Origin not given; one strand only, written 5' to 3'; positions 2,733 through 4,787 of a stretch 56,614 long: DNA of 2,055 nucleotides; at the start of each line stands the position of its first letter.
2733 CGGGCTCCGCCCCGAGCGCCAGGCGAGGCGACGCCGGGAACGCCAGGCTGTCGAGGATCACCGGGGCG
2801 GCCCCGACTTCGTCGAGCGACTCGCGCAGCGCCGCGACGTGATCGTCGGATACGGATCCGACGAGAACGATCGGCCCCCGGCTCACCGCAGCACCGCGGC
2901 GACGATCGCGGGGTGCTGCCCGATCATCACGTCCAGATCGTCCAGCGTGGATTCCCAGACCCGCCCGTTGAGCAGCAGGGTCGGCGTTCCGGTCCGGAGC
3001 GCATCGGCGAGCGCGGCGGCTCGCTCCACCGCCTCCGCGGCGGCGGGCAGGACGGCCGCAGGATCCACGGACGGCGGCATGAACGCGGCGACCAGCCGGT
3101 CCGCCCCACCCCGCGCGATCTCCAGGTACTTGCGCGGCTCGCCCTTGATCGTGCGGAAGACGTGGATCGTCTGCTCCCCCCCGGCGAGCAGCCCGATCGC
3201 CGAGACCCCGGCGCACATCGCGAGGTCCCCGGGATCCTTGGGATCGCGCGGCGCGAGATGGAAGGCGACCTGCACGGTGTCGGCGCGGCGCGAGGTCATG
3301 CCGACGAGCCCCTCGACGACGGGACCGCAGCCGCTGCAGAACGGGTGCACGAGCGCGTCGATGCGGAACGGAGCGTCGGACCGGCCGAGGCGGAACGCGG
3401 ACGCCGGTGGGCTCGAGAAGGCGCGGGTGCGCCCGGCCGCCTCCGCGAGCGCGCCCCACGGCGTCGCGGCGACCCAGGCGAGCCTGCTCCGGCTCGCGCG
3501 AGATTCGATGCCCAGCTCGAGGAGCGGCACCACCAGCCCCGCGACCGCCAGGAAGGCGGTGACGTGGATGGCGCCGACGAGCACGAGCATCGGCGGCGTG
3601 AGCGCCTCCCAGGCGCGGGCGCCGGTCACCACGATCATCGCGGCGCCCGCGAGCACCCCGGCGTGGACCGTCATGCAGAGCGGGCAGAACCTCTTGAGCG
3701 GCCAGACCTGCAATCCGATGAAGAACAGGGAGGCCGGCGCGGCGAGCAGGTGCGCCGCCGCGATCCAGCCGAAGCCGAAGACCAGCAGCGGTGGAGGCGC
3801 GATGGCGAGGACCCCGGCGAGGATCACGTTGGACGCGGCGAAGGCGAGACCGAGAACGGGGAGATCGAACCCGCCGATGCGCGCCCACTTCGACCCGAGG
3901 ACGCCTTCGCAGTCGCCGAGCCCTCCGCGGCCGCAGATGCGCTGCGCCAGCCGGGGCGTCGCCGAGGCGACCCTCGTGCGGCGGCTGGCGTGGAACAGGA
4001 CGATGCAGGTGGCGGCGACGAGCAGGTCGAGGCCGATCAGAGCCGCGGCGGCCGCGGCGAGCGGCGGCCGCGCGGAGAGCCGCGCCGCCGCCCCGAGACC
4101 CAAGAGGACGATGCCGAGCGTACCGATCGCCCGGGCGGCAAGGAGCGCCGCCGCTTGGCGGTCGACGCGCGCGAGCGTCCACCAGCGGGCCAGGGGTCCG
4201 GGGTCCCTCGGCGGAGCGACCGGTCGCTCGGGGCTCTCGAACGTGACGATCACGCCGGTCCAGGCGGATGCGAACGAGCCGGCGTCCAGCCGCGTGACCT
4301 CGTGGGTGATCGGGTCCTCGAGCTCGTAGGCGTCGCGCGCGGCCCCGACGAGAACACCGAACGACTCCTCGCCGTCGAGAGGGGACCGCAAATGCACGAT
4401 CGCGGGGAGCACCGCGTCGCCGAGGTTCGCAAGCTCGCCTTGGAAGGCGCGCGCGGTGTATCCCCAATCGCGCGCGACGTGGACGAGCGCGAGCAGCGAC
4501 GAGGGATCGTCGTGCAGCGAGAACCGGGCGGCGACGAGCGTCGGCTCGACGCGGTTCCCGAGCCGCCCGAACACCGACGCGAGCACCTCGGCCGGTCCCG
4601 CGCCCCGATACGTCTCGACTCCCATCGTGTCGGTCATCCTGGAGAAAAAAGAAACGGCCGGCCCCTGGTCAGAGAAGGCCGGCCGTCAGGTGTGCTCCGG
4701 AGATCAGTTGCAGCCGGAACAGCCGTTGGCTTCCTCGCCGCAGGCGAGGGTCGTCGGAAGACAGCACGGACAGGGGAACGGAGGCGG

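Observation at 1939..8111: Candidate undescribed RiPP system: Cys-rich double-glycine peptides with an MdnC-like ATP-grasp, a C39-like/VKOR/thioredoxin oxidase and a C39 ABC exporter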

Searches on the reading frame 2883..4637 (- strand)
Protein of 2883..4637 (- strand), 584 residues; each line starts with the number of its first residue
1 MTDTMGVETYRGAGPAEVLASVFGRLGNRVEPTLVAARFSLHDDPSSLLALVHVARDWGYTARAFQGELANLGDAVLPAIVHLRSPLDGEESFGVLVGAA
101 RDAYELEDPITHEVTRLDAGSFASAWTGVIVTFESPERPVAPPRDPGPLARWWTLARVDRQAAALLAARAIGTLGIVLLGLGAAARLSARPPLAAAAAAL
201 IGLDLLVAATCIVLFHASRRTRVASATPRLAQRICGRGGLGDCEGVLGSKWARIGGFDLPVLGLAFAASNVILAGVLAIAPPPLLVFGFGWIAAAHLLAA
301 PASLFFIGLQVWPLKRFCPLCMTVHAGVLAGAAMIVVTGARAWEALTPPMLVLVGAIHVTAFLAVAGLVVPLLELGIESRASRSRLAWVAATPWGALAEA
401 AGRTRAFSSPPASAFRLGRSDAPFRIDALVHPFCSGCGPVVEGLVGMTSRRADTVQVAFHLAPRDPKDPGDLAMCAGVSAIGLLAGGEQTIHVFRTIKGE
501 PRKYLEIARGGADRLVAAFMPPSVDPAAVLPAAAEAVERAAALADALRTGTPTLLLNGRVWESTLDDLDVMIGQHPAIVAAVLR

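Call 3: search_protein_families(library=pfam, proteins=[window:2883-4637:-], max_evalue=0.01)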
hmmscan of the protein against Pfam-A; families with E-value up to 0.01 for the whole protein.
window:2883-4637:- (584 aa): 2 families
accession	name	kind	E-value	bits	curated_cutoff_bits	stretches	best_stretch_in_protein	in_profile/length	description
PF07884.19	VKOR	-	2e-11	44.6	27.5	1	207-331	10-129/134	Vitamin K epoxide reductase family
PF03412.21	Peptidase_C39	-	1.2e-10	41.8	22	1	18-135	17-130/133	Peptidase C39 family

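Call 4: search_protein_families(library=ncbifam, proteins=[window:2883-4637:-], max_evalue=1)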
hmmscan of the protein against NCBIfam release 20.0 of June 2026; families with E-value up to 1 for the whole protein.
window:2883-4637:- (584 aa): 4 families
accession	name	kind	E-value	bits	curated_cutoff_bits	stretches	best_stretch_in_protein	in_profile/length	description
TIGR03796.1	NHLM_micro_ABC1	equivalog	1.5e-07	30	853.3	1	43-173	42-164/710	NHLP family bacteriocin export ABC transporter peptidase/permease/ATPase subunit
NF011478.0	PRK14889.1-1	equivalog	0.023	14.7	182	1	240-338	48-143/152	VKOR family protein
NF011480.0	PRK14889.1-4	equivalog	0.15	12.5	120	1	231-336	32-127/132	VKOR family protein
TIGR01846.1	type_I_sec_HlyB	subfamily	0.23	9.7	725.55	1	34-132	20-112/694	type I secretion system permease/ATPase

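Call 24: find_homologous_proteins(query=window:2883-4637:-)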
Query window:2883-4637:- (584 aa): 23 proteins with E <= 0.001 among 8000 candidates.
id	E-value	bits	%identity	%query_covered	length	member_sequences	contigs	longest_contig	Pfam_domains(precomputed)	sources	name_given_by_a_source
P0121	0.0e+0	1253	100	99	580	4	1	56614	PF07884.20,PF03412.22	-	-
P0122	0.0e+0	1016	80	99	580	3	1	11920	PF07884.20,PF03412.22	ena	-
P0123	2.1e-260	884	70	99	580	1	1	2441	PF07884.20,PF03412.22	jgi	jgi:uncharacterized membrane protein/predicted double-glycine peptidase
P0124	1.7e-255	867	72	96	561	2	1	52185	PF07884.20,PF03412.22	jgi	jgi:uncharacterized membrane protein/predicted double-glycine peptidase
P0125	3.2e-253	860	70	99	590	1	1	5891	PF07884.20,PF03412.22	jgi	jgi:uncharacterized membrane protein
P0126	6.3e-253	859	69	97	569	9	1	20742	PF07884.20,PF03412.22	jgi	jgi:uncharacterized membrane protein/predicted double-glycine peptidase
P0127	7.0e-232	789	65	99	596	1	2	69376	PF07884.20,PF03412.22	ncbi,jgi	jgi:uncharacterized membrane protein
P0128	1.2e-226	772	65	99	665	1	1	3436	PF07884.20,PF03412.22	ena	-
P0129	3.6e-226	770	64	99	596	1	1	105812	PF07884.20,PF03412.22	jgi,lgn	jgi:uncharacterized membrane protein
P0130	1.9e-189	649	76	66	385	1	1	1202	PF07884.20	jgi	jgi:uncharacterized membrane protein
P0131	6.8e-171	588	75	62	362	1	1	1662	PF07884.20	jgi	jgi:uncharacterized membrane protein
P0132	1.0e-142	495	49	95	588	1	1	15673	PF07884.20,PF03412.22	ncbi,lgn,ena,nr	ncbi:MAG TPA: vitamin K epoxide reductase family protein [Candidatus Polarisedimenticolaceae bacteri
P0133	2.9e-127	444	45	99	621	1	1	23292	PF07884.20,PF03412.22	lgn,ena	-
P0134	3.7e-116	407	42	98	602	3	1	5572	PF07884.20,PF03412.22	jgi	-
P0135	6.5e-116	406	42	98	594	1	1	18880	PF07884.20,PF03412.22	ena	-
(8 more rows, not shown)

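Call 34: find_related_loci(query=A2, collection=metagenome_contigs, flank=6000)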
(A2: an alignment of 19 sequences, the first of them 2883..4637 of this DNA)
Query A2 (584 aa) in metagenome_contigs; peptide patterns used: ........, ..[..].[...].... (x = any residue, [..] = any of these).
244 stretches matched a pattern; 20 encode a relative of the query (tblastn E <= 1e-3); 20 distinct loci.
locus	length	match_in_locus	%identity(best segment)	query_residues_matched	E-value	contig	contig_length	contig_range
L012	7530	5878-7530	100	1-551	0e+0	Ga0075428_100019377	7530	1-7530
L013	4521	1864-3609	79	3-584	0e+0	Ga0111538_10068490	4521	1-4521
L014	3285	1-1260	71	165-584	0e+0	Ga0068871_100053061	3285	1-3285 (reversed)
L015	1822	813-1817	69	2-336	6e-142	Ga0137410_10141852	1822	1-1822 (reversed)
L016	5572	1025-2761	42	12-584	2e-114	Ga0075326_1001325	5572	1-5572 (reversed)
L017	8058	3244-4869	40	10-576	3e-107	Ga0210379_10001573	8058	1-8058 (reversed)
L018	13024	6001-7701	42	12-583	5e-106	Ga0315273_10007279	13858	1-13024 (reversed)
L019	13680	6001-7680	42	12-583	3e-105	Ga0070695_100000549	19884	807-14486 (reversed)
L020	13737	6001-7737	41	12-584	1e-104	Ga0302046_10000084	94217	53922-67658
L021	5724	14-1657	45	25-583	4e-102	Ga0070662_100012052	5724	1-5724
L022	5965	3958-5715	39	7-576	3e-100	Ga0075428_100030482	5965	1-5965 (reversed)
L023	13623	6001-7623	39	10-576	4e-100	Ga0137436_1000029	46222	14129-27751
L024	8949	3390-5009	38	10-576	6e-97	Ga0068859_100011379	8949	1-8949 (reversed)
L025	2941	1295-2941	37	25-566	8e-100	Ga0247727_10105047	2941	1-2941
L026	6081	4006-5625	38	10-576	2e-96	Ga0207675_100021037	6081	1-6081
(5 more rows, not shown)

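Call 37: predict_structure(alignment_id=A2)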
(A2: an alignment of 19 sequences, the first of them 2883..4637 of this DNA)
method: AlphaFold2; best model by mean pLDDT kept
length: 584 residues; sequences in the alignment: 19
mean_pLDDT: 81.4   pTM: 0.56
mean pLDDT of the five models: 81.4, 80.6, 80.5, 78.9, 78.0
residues with pLDDT >= 90: 232; 70-90: 234; 50-70: 72; < 50: 46
segments of 3 or more residues with pLDDT < 50: 1-8, 87-89, 220-240, 381-391
pLDDT, mean of each block of 10 residues (from residue 1): 44 79 83 79 73 87 84 88 64 86 85 85 85 80 71 63 76 93 94 95 96 74 37 41 62 75 94 95 94 97 92 78 95 94 90 94 86 58 41 69 60 88 91 79 92 92 82 96 94 92 91 96 92 94 71 82 81 89 78
secondary structure, 60 per line:
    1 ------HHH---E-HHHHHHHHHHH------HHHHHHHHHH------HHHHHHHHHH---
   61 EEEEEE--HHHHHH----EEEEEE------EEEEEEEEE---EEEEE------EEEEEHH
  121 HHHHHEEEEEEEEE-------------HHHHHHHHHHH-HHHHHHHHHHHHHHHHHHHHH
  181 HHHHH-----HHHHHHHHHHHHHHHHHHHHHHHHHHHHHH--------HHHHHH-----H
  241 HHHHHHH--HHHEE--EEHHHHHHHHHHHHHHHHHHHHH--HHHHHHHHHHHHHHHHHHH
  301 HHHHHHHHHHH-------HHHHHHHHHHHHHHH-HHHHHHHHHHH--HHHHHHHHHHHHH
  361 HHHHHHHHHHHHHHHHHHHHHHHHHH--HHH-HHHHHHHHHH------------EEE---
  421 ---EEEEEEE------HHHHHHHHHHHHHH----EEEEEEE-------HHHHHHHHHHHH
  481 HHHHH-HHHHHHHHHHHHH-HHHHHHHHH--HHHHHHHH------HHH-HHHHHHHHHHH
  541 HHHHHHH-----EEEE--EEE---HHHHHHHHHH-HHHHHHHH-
elements in order: H15-25 H32-41 H48-57 E61-66 H69-74 E79-84 E91-99 E103-107 E114-118 H119-125 E126-134 H148-158 H160-185 H191-220 H229-234 H240-247 H259-279 H282-311 H319-333 H335-345 H348-386 H393-402 E415-417 E424-430 H437-450 E455-461 H469-485 H487-499 H501-509 H512-519 H530-547 E553-556 E559-561 H565-574 H576-583

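Call 41: fold_search(model_id=the predicted structure, library=pdb)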
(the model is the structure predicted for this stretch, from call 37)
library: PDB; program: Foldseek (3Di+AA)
matches with E <= 10: 726; with E <= 0.001: 44
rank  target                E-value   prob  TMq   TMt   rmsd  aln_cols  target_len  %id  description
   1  9azl_A                6.0e-06  1.00  0.21  0.17  22.9       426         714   13  Cryo-EM structure of the ABC transporter PCAT1 bound with MgADP class1 (released 2024-10-30)
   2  8vp5_B                6.5e-06  1.00  0.21  0.18  26.2       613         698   14  Cryo-EM structure of the ABC transporter PCAT1 bound with ADP and Substrate (released 2024-10-30)
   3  8vpb_A                2.0e-05  1.00  0.21  0.18  23.3       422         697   12  Cryo-EM structure of the ABC transporter PCAT1 bound with MgADP_Class_2 (released 2024-10-30)
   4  4ry2_A                2.0e-05  1.00  0.21  0.18  26.6       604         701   15  Crystal structure of the peptidase-containing ABC transporter PCAT1 (released 2015-07-22)
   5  6v9z_A                2.0e-05  1.00  0.20  0.17  26.7       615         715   12  Cryo-EM structure of PCAT1 bound to its CtA peptide substrate (released 2020-01-22)
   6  8vp9_B                2.5e-05  1.00  0.21  0.19  26.2       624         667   13  Cryo-EM structure of the cysteine-free ABC transporter PCAT1 bound with ADP and Substrate (released 2024-10-30)
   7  8vp5_A                3.1e-05  1.00  0.22  0.19  22.7       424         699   12  Cryo-EM structure of the ABC transporter PCAT1 bound with ADP and Substrate (released 2024-10-30)
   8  8vp6_A                3.4e-05  1.00  0.21  0.20  22.9       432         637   13  Cryo-EM structure of the ABC transporter PCAT1 bound with Mg_class_2 (released 2024-10-30)
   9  7t55_A                3.4e-05  1.00  0.22  0.18  26.4       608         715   14  Cryo-EM structure of PCAT1 in the inward-facing wide conformation under ATP turnover condition (released 2022-02-02)
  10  5xe8_A                5.0e-05  1.00  0.19  0.76   3.1       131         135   23  Crystal Structure of the Peptidase Domain of Streptococcus mutans ComA (released 2017-06-28)
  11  8vp6_B                5.2e-05  1.00  0.21  0.19  22.9       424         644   12  Cryo-EM structure of the ABC transporter PCAT1 bound with Mg_class_2 (released 2024-10-30)
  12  6mpz_A                9.9e-05  1.00  0.19  0.75   2.7       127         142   23  Crystal structure of a double glycine motif protease from AMS/PCAT transporter in complex with the leader peptide (released 2019-02-06)
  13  5xe9_A                1.2e-04  1.00  0.19  0.76   3.4       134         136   23  Crystal Structure of the Complex of the Peptidase Domain of Streptococcus mutans ComA with a Small Molecule Inhibitor. (released 2017-06-28)
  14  3k8u                  1.5e-04  1.00  0.19  0.73   3.2       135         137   25  Crystal Structure of the Peptidase Domain of Streptococcus ComA, a Bi-functional ABC Transporter Involved in Quorum Sens (released 2010-02-23)
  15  7sgr_A                1.6e-04  1.00  0.19  0.16  22.4       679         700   12  Structure of hemolysin A secretion system HlyB/D complex (released 2022-09-14)
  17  6mpz_D                2.0e-04  1.00  0.19  0.73   2.6       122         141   23  Crystal structure of a double glycine motif protease from AMS/PCAT transporter in complex with the leader peptide (released 2019-02-06)
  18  3eu3                  2.3e-04  1.00  0.20  0.55   7.2       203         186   14  Crystal Structure of BdbD from Bacillus subtilis (reduced) (released 2009-06-16)
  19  6mpz_B                2.9e-04  1.00  0.19  0.73   2.6       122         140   23  Crystal structure of a double glycine motif protease from AMS/PCAT transporter in complex with the leader peptide (released 2019-02-06)
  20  3zua_MODEL_1_A        2.9e-04  1.00  0.19  0.73   8.9       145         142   16  A C39-like domain (released 2012-08-01)
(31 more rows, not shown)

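Call 52: find_homologous_proteins(query=A2, max_evalue=0.00001)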
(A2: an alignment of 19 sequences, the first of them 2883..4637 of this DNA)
Query A2 (19 sequences) (584 aa, profile of the alignment): 23 proteins with E <= 0.00001 among 8000 candidates.
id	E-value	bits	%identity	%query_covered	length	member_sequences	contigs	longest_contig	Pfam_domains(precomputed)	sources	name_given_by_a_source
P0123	3.7e-272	922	70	99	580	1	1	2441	PF07884.20,PF03412.22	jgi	jgi:uncharacterized membrane protein/predicted double-glycine peptidase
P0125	3.6e-268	909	70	99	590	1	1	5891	PF07884.20,PF03412.22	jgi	jgi:uncharacterized membrane protein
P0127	1.4e-265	900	65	99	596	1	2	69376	PF07884.20,PF03412.22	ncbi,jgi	jgi:uncharacterized membrane protein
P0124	3.5e-265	899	72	96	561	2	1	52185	PF07884.20,PF03412.22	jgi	jgi:uncharacterized membrane protein/predicted double-glycine peptidase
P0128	8.9e-265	898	65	99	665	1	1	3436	PF07884.20,PF03412.22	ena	-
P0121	1.4e-264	897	100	99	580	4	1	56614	PF07884.20,PF03412.22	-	-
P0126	8.0e-264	895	69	97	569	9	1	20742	PF07884.20,PF03412.22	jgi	jgi:uncharacterized membrane protein/predicted double-glycine peptidase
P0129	1.1e-263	894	64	99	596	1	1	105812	PF07884.20,PF03412.22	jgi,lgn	jgi:uncharacterized membrane protein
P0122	3.9e-263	892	80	99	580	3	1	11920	PF07884.20,PF03412.22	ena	-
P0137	1.9e-245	834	40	98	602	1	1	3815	PF07884.20,PF03412.22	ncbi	-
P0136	2.2e-245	834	40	96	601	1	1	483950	PF07884.20,PF03412.22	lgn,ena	-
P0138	2.0e-241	821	42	98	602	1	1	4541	PF07884.20,PF03412.22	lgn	-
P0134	3.3e-241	820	42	98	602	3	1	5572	PF07884.20,PF03412.22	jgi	-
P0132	6.6e-237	806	49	95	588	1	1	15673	PF07884.20,PF03412.22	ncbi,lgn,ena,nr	ncbi:MAG TPA: vitamin K epoxide reductase family protein [Candidatus Polarisedimenticolaceae bacteri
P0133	6.1e-229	779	45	99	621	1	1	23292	PF07884.20,PF03412.22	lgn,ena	-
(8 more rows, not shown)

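Call 56: search_protein_representatives(alignment_id=A2)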
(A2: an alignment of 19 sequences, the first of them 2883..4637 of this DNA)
Query: 19 sequences, 597 profile positions. Proteins with E-value up to 0.001 (for the whole library): 6901; up to 1e-10: 1081; up to 1e-30: 60. The best 150 are listed.
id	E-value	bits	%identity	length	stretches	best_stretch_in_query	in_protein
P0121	4.3e-265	897.1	-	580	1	4-585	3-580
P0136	7.0e-246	833.6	-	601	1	1-595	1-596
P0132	2.1e-237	805.6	-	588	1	2-588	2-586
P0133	2.0e-229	779.3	-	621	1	2-595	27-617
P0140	5.2e-225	764.7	-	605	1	1-595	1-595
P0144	4.3e-221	751.8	-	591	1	6-587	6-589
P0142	2.1e-220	749.5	-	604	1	4-594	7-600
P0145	1.2e-206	704.1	-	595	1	5-594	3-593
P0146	9.8e-197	671.3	-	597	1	4-594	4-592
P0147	2.5e-195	666.7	-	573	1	7-589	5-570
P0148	3.6e-195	666.2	-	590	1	3-589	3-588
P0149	4.6e-195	665.8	-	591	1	5-589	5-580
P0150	7.3e-186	635.4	-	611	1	2-590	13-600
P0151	1.2e-173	595.1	-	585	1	5-588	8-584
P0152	7.1e-172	589.2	-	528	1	33-587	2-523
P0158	1.2e-109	383.7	-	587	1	2-587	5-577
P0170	1.6e-77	277.6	-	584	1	8-584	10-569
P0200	5.0e-29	117.4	-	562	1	14-576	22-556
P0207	1.2e-26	109.5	-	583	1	7-561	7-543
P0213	6.1e-26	107.3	-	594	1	8-561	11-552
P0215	1.2e-25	106.2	-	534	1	14-463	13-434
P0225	4.6e-24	101.1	-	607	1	8-561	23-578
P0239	7.7e-23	97.0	-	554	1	14-577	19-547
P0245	1.3e-22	96.3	-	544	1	18-462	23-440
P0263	2.0e-21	92.4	-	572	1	4-576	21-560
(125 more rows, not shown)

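Call 58: list_cluster_members(proteins=[P0215, P0200, P0239, P0245, P0263, P0207, P0213, P0225, P0170, P0158])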
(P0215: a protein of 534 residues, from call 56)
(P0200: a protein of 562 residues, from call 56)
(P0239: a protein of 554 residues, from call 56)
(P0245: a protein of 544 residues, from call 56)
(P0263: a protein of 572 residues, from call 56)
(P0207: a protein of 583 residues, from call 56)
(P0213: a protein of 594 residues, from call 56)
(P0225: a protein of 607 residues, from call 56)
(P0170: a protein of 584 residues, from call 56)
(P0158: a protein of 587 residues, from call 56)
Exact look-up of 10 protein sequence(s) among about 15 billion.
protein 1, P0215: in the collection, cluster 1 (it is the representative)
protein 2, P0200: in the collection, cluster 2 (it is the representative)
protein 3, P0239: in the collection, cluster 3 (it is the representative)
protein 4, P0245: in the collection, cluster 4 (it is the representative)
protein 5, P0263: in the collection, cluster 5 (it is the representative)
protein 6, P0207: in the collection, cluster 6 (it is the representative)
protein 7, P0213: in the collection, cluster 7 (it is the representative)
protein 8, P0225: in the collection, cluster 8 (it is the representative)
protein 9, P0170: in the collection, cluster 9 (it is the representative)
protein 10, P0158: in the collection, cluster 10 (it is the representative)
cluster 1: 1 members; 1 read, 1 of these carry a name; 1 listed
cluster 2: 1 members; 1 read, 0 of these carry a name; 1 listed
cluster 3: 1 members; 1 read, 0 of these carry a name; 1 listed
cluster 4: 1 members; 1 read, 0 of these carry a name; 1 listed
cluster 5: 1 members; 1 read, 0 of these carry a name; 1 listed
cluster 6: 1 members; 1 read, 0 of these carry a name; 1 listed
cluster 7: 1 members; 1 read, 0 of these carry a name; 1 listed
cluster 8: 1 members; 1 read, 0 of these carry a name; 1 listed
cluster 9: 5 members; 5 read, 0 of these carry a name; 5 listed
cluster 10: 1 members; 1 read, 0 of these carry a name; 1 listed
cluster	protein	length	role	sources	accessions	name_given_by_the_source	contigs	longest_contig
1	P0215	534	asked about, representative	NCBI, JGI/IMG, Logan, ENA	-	uncharacterized membrane protein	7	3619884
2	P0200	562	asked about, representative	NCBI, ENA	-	-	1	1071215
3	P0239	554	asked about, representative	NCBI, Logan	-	-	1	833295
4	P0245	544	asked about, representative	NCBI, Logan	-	-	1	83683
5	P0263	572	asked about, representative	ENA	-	-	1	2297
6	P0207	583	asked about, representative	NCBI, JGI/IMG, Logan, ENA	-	-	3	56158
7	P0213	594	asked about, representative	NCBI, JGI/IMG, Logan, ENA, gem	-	-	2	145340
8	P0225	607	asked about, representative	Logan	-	-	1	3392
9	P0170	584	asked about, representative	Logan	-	-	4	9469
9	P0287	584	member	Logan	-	-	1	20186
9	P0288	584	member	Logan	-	-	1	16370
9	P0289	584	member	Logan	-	-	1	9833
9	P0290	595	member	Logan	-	-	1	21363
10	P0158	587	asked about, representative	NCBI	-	-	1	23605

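Call 59: find_encoding_contigs(protein=P0215, flank=8000, max_places=2)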
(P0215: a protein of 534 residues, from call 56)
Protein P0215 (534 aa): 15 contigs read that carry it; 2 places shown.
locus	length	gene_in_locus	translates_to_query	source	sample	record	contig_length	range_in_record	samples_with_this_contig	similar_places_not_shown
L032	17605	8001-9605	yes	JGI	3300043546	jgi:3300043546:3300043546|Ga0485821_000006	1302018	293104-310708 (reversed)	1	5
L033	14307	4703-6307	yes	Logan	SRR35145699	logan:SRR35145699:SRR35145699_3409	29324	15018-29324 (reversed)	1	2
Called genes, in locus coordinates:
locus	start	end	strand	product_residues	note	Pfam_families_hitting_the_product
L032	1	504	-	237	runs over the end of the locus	-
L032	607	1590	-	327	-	PF13481:AAA_25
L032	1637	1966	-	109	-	PF12728:HTH_17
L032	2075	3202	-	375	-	-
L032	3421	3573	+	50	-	-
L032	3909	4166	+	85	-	-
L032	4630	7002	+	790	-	PF13620:CarboxypepD_reg, PF13715:CarbopepD_reg_2, PF07715:Plug, PF00593:TonB_dep_Rec_b-barrel, PF14905:OMP_b-brl_3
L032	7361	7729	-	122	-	PF12844:HTH_19 (weak), PF01381:HTH_3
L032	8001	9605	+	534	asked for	PF03412:Peptidase_C39, PF07884:VKOR, PF13462:Thioredoxin_4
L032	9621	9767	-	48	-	-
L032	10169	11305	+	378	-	PF00085:Thioredoxin (weak), PF00578:AhpC-TSA, PF08534:Redoxin, PF13098:Thioredoxin_2, PF13905:Thioredoxin_8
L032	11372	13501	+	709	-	PF03412:Peptidase_C39, PF00664:ABC_membrane, PF02463:SMC_N (faint), PF00005:ABC_tran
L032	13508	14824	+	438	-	PF26002:Beta-barrel_AprE (weak)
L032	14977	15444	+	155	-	PF13085:Fer2_3 (weak), PF00111:Fer2, PF01799:Fer2_2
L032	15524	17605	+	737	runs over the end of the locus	PF20256:MoCoBD_2, PF01315:Ald_Xan_dh_C (weak), PF02738:MoCoBD_1, PF20256:MoCoBD_2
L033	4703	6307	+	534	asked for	PF03412:Peptidase_C39, PF07884:VKOR, PF13462:Thioredoxin_4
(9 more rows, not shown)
